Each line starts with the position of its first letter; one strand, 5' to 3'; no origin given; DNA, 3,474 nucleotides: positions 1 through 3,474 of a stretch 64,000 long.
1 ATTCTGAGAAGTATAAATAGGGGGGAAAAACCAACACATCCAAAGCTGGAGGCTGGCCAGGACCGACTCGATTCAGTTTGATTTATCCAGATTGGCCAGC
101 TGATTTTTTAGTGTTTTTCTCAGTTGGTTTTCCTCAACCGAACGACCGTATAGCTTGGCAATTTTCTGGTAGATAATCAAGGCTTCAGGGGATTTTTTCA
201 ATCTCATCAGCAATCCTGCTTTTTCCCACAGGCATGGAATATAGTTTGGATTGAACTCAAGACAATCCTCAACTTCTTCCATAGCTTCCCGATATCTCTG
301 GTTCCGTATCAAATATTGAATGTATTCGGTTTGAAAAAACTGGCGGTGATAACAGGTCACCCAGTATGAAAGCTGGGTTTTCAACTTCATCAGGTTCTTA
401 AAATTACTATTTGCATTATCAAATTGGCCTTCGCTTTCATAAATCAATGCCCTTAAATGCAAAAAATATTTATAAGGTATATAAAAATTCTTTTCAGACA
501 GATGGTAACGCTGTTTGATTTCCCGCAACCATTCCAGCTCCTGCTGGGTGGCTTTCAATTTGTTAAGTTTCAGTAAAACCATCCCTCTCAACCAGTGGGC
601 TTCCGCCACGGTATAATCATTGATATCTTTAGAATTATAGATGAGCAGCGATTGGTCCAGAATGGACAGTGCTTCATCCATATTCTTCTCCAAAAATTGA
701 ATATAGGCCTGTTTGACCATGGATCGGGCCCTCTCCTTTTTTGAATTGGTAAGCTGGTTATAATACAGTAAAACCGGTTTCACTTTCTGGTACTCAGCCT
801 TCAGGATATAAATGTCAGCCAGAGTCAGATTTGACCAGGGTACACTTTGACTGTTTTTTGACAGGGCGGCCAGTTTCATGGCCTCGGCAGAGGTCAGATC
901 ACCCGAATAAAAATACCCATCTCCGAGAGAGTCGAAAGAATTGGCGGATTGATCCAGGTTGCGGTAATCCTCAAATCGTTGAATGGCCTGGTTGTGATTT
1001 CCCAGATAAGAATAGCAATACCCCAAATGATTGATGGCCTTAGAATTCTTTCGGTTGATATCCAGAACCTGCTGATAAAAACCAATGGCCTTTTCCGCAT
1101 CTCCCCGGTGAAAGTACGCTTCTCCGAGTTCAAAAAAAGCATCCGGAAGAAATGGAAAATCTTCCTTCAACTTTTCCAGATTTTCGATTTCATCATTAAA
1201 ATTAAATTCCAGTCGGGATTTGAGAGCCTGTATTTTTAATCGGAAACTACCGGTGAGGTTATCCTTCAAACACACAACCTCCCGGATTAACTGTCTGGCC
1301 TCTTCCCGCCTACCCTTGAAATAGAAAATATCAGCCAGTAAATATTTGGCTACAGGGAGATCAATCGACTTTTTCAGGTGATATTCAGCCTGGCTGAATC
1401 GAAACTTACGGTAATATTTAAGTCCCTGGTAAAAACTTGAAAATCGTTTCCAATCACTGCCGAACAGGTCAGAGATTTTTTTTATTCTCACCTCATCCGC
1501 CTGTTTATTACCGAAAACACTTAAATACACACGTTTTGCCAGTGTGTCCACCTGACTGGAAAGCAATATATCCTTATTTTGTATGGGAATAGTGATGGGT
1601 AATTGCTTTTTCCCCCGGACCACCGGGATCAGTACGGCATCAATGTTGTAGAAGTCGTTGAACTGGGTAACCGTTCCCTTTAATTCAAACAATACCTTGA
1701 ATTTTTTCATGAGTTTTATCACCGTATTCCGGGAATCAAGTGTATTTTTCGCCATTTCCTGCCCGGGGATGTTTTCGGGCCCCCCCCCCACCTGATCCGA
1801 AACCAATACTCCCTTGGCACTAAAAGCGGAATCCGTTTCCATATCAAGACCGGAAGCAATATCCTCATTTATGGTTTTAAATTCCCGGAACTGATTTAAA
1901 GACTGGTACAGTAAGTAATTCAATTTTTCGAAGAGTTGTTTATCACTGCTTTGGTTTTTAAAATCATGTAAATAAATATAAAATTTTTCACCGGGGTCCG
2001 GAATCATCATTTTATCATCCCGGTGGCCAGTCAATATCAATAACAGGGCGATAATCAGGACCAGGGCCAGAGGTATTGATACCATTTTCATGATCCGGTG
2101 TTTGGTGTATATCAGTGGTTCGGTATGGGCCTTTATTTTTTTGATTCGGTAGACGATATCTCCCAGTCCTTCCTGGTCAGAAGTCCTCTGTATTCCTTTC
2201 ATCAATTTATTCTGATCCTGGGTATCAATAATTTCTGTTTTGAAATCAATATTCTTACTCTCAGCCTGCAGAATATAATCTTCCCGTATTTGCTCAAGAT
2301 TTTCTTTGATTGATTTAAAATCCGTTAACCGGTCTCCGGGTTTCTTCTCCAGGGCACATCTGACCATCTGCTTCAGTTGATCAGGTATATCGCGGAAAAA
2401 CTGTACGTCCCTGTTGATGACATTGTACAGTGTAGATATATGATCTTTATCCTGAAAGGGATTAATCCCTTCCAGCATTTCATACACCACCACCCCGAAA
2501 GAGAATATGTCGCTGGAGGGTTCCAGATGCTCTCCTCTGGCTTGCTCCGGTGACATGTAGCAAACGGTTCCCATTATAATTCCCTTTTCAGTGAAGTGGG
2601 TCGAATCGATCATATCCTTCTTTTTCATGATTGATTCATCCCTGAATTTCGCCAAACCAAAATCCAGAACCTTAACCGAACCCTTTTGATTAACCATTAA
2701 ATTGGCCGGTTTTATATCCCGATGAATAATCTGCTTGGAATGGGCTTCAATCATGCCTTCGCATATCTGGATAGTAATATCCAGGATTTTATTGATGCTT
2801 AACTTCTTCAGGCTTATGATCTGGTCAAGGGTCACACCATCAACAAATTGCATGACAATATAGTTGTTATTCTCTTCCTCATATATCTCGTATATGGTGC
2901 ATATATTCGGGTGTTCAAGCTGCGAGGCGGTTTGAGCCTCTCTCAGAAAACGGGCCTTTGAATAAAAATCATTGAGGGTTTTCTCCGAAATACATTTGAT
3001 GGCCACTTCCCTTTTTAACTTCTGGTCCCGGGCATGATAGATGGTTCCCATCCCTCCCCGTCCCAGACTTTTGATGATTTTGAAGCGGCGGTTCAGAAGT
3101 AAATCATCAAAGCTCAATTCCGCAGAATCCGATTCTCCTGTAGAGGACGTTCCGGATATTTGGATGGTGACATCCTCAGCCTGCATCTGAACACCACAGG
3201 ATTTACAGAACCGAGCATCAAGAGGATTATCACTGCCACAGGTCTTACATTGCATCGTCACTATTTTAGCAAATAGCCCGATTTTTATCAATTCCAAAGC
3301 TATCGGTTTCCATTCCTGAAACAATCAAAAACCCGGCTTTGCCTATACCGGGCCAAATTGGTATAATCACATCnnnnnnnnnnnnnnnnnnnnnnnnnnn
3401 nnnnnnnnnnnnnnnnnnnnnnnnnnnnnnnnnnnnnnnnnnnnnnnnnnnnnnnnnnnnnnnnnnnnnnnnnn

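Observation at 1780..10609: Long poly-G tracts (G10, G9) inside a surface-sensing kinase and a GT4 glycosyltransferase: candidate contingency (phase-variable) loci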

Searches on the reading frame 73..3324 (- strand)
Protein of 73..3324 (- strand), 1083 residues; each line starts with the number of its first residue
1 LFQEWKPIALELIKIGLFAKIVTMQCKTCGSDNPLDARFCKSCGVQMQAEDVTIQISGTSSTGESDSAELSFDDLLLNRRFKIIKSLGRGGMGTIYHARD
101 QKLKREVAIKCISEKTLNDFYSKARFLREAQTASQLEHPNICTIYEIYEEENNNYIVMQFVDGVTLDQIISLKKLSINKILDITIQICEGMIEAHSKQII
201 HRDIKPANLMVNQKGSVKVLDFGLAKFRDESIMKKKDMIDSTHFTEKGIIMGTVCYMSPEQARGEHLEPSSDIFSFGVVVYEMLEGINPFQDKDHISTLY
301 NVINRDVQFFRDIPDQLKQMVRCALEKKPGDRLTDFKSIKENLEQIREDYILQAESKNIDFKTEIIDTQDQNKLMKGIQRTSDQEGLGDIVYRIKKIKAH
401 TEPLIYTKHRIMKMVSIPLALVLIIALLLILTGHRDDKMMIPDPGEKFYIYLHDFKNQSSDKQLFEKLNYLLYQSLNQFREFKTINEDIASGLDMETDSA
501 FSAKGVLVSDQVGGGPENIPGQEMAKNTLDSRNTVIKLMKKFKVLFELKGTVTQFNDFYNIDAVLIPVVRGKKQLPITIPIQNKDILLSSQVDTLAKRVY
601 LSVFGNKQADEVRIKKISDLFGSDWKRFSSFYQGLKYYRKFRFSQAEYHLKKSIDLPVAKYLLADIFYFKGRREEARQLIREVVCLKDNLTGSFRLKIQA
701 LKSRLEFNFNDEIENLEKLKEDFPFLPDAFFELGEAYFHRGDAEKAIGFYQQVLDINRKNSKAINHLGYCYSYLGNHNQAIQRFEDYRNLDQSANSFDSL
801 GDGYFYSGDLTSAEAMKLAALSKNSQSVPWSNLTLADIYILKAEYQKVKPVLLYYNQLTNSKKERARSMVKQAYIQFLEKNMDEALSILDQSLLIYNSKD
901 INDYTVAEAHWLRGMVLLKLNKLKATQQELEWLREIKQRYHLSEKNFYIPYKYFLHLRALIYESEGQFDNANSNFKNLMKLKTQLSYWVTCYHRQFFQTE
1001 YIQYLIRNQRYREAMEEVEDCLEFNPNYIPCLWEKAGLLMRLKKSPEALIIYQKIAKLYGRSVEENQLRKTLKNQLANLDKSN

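Call 7: search_protein_families(library=pfam, proteins=[window:73-3324:-])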
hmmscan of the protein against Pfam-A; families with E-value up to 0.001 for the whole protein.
window:73-3324:- (1083 aa): 19 families
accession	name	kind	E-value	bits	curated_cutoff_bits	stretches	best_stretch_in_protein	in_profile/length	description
PF00069.31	Pkinase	-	2.8e-53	181.4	31.7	1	82-338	2-256/263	Protein kinase domain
PF07714.23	PK_Tyr_Ser-Thr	-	2.7e-42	145.3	23.1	1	82-343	2-258/258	Protein tyrosine and serine/threonine kinase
PF07719.23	TPR_2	-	1.8e-17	62.4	27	1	727-760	1-34/34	Tetratricopeptide repeat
PF13424.12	TPR_12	-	5.5e-16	59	30.1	1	732-792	8-76/77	Tetratricopeptide repeat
PF14559.12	TPR_19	-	8.8e-16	58.4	25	1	739-793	3-57/68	Tetratricopeptide repeat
PF13174.12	TPR_6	-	1.1e-13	51.3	26.3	0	728-755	1-28/33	Tetratricopeptide repeat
PF12895.13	ANAPC3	-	1.4e-12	48.2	27.2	1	708-785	4-80/82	Anaphase-promoting complex, cyclosome, subunit 3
PF13181.12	TPR_8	-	4.1e-12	45.7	25.7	0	728-760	2-34/34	Tetratricopeptide repeat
PF03109.22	ABC1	-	3.3e-10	39.9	22.9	1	124-231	108-220/244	ABC1 atypical kinase-like domain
PF13432.12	TPR_16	-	1.4e-09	38.6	32.7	0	723-758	27-62/65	Tetratricopeptide repeat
PF13176.12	TPR_7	-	2.7e-09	36.8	27.9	0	729-761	1-33/36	Tetratricopeptide repeat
PF13428.12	TPR_14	-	8.1e-09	35.8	23.5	0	727-768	1-42/44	Tetratricopeptide repeat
PF13431.12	TPR_17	-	8.6e-09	35.4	24.4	1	749-782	1-34/34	Tetratricopeptide repeat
PF00515.34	TPR_1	-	5.6e-08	32.7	27.8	1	727-760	1-34/34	Tetratricopeptide repeat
PF17874.7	TPR_MalT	-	7e-07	29.3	45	1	737-1023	11-308/336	MalT-like TPR region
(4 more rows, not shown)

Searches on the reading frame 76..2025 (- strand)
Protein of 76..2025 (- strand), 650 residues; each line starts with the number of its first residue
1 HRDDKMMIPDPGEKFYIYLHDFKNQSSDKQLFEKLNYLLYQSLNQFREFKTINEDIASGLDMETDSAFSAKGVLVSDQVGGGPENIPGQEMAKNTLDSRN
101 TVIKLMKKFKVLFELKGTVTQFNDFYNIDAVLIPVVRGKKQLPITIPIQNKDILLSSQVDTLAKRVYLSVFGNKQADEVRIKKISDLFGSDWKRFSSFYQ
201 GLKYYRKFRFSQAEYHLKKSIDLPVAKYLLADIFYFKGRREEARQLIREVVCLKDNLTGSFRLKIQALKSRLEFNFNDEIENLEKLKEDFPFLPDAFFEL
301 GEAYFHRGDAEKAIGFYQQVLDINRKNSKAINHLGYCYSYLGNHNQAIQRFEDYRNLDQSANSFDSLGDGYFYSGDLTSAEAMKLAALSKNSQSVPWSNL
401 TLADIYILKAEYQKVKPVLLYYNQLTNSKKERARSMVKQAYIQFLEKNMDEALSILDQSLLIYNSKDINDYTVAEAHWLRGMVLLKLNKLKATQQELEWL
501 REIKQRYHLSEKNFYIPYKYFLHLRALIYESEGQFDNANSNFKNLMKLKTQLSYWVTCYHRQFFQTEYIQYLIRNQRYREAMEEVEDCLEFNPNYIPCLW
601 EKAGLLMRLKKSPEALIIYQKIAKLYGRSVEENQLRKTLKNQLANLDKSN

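Call 32: find_homologous_proteins(query=window:76-2025:-, max_evalue=1e-20)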
Query seq(650 aa) (650 aa): 161 proteins with E <= 1e-20 among 8000 candidates; the best 120 are listed.
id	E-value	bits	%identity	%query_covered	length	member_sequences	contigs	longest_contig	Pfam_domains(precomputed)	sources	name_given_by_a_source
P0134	0.0e+0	1456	100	100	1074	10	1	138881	PF25063.1,PF13431.13,PF25062.2,PF13176.13,PF13428.13,PF14559.13,PF07714.24,PF00069.32,PF17874.8,PF00515.35,PF03109.23,PF12895.14,PF13424.13,PF13432.13,PF13181.13,PF07719.24,PF13174.13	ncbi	-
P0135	0.0e+0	1305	90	100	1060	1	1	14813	PF25063.1,PF13431.13,PF25062.2,PF13176.13,PF13428.13,PF14559.13,PF07714.24,PF00069.32,PF17874.8,PF00515.35,PF03109.23,PF12895.14,PF13424.13,PF13432.13,PF13181.13,PF07719.24,PF13174.13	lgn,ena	-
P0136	0.0e+0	1025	71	100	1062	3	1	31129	PF25063.1,PF13431.13,PF25062.2,PF13176.13,PF13428.13,PF14559.13,PF07714.24,PF00069.32,PF00515.35,PF03109.23,PF12895.14,PF13424.13,PF13432.13,PF13181.13,PF07719.24,PF13174.13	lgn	-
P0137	3.3e-240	817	58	98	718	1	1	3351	PF25063.1,PF13431.13,PF13176.13,PF13428.13,PF13374.13,PF14559.13,PF13371.13,PF17874.8,PF00515.35,PF12895.14,PF13424.13,PF21033.5,PF13432.13,PF13181.13,PF07719.24,PF13174.13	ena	-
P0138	2.1e-225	768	56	98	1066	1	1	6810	PF25063.1,PF13431.13,PF13240.12,PF24463.2,PF07387.18,PF13176.13,PF13428.13,PF14559.13,PF07714.24,PF00069.32,PF00515.35,PF03109.23,PF12895.14,PF13424.13,PF13432.13,PF13181.13,PF07719.24,PF13174.13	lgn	-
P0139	1.8e-209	716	60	84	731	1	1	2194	PF13431.13,PF13176.13,PF13428.13,PF13374.13,PF14559.13,PF07714.24,PF00069.32,PF00515.35,PF12895.14,PF13424.13,PF13432.13,PF13181.13,PF07719.24,PF13174.13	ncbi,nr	ncbi:MAG: tetratricopeptide repeat protein, partial [Candidatus Aminicenantes bacterium]|nr:tetratri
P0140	2.6e-182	626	47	98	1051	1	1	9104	PF13431.13,PF13428.13,PF14559.13,PF07714.24,PF00069.32,PF00515.35,PF03109.23,PF12895.14,PF13424.13,PF21033.5,PF13432.13,PF13181.13,PF07719.24,PF13174.13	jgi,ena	-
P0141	2.3e-175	603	47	99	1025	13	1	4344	PF13431.13,PF13240.12,PF13428.13,PF14559.13,PF07714.24,PF00069.32,PF00515.35,PF03109.23,PF13424.13,PF13181.13,PF07719.24,PF13174.13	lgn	-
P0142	7.3e-175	601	47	98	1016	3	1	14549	PF13431.13,PF13240.12,PF25062.2,PF13428.13,PF14559.13,PF07714.24,PF00069.32,PF12773.14,PF00515.35,PF03109.23,PF13424.13,PF13432.13,PF13181.13,PF07719.24,PF13174.13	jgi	jgi:serine/threonine protein kinase/Flp pilus assembly protein TadD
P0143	7.3e-174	598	47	98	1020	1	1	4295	PF13431.13,PF13240.12,PF13428.13,PF14559.13,PF07714.24,PF00069.32,PF00515.35,PF03109.23,PF12895.14,PF13424.13,PF13181.13,PF07719.24,PF13174.13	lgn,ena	-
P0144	5.7e-173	595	47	98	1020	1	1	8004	PF13431.13,PF13240.12,PF13428.13,PF14559.13,PF07714.24,PF00069.32,PF00515.35,PF03109.23,PF12895.14,PF13424.13,PF13181.13,PF07719.24,PF13174.13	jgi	-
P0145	1.7e-171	590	47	99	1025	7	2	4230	PF13240.12,PF13428.13,PF14559.13,PF07714.24,PF00069.32,PF00515.35,PF03109.23,PF12895.14,PF13424.13,PF13181.13,PF07719.24,PF13174.13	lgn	-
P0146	6.2e-171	588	46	97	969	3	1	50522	PF13431.13,PF13176.13,PF13428.13,PF14559.13,PF07714.24,PF00069.32,PF00515.35,PF03109.23,PF12895.14,PF13424.13,PF13432.13,PF13181.13,PF07719.24,PF13174.13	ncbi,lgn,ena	-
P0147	4.3e-170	585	46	98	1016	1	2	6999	PF13431.13,PF13240.12,PF13428.13,PF13248.12,PF14559.13,PF07714.24,PF00069.32,PF12773.14,PF00515.35,PF03109.23,PF13424.13,PF13432.13,PF13181.13,PF07719.24,PF13174.13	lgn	-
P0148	1.0e-166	574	45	97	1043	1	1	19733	PF13431.13,PF13240.12,PF13176.13,PF13428.13,PF14559.13,PF07714.24,PF00069.32,PF00515.35,PF03109.23,PF12895.14,PF13424.13,PF13432.13,PF13181.13,PF07719.24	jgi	jgi:serine/threonine protein kinase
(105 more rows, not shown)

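Call 33: list_cluster_members(proteins=[P0134, window:76-1755:-])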
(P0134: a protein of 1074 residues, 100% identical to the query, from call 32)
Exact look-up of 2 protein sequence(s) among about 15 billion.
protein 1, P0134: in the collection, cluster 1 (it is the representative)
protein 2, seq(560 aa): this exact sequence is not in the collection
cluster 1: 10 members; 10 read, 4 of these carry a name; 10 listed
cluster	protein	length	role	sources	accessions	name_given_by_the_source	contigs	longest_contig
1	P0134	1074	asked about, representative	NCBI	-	-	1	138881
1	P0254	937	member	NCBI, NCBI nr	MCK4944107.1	MAG: protein kinase, partial [Candidatus Aminicenantes bacterium] | protein kinase [Candidatus Aminicenantes bacterium]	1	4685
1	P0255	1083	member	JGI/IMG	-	serine/threonine protein kinase/Flp pilus assembly protein TadD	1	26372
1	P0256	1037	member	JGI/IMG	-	serine/threonine protein kinase/tetratricopeptide (TPR) repeat protein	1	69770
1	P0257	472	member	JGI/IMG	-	tetratricopeptide (TPR) repeat protein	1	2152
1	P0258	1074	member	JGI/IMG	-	-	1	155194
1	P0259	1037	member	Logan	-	-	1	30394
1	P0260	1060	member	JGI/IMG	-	-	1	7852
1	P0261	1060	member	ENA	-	-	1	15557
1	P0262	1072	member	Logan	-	-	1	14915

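Call 36: find_encoding_contigs(protein=P0256, flank=10000, max_places=10)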
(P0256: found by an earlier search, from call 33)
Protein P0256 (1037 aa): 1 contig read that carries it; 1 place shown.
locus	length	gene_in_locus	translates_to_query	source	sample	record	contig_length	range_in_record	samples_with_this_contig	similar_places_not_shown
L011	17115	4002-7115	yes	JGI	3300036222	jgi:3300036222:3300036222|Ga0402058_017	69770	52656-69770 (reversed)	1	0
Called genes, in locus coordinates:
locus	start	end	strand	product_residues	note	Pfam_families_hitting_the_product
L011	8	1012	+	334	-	PF13439:Glyco_transf_4, PF20706:GT4-conflict (weak), PF00534:Glycos_transf_1, PF13692:Glyco_trans_1_4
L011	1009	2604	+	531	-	-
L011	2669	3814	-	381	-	PF01075:Glyco_transf_9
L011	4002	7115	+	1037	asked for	PF00069:Pkinase, PF03109:ABC1, PF07714:PK_Tyr_Ser-Thr, PF00515:TPR_1 (weak), PF07719:TPR_2 (weak), PF12895:ANAPC3 (weak), PF13424:TPR_12, PF14559:TPR_19 (weak), +9 more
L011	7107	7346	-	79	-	PF06305:LapA_dom (weak)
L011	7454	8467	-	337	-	PF00535:Glycos_transf_2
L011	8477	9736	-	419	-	PF00534:Glycos_transf_1, PF13692:Glyco_trans_1_4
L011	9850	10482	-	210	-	PF01300:Sua5_yciO_yrdC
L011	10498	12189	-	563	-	PF01343:Peptidase_S49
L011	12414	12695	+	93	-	PF13510:Fer2_4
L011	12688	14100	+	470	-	PF01134:GIDA (faint), PF03486:HI0933_like (faint), PF07992:Pyr_redox_2, PF12831:FAD_oxidored, PF13450:NAD_binding_8 (weak), PF17806:SO_alpha_A3, PF04324:Fer2_BFD (weak)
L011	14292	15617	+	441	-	PF02321:OEP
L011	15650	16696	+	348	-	PF25917:BSH_RND, PF25973:BSH_CzcB, PF25876:HH_MFP_RND (weak), PF25881:HH_YBHG (weak), PF25954:Beta-barrel_RND_2 (weak), PF25967:RND-MFP_C (faint), PF25989:YknX_C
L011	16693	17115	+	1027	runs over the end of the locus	PF00873:ACR_tran, PF03176:MMPL (faint), PF02355:SecD_SecF_C (weak)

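Call 37: find_encoding_contigs(protein=P0261, flank=10000, max_places=10)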
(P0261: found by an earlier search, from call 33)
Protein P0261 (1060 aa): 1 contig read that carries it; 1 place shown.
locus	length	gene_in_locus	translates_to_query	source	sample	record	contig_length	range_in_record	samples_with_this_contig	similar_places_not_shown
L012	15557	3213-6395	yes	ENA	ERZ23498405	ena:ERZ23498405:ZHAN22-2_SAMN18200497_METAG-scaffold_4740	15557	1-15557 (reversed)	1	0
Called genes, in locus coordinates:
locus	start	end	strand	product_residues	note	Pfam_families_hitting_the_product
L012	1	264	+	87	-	?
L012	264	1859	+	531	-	-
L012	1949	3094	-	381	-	PF01075:Glyco_transf_9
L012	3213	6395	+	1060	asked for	PF00069:Pkinase, PF07714:PK_Tyr_Ser-Thr, PF03109:ABC1, PF12895:ANAPC3 (weak), PF00515:TPR_1 (weak), PF07719:TPR_2 (weak), PF13424:TPR_12, PF14559:TPR_19 (weak), +9 more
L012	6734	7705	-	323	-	PF00535:Glycos_transf_2 (weak)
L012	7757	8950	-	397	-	-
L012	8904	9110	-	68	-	-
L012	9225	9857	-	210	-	PF01300:Sua5_yciO_yrdC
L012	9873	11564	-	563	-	PF01343:Peptidase_S49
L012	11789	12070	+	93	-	PF13510:Fer2_4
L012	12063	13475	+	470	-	PF00890:FAD_binding_2 (faint), PF01134:GIDA (faint), PF03486:HI0933_like (faint), PF07992:Pyr_redox_2, PF12831:FAD_oxidored, PF13450:NAD_binding_8, PF17806:SO_alpha_A3, PF04324:Fer2_BFD (weak)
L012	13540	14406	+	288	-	PF00892:EamA, PF03151:TPT (faint), PF00892:EamA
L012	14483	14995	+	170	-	PF00581:Rhodanese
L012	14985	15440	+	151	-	PF07291:MauE, PF07681:DoxX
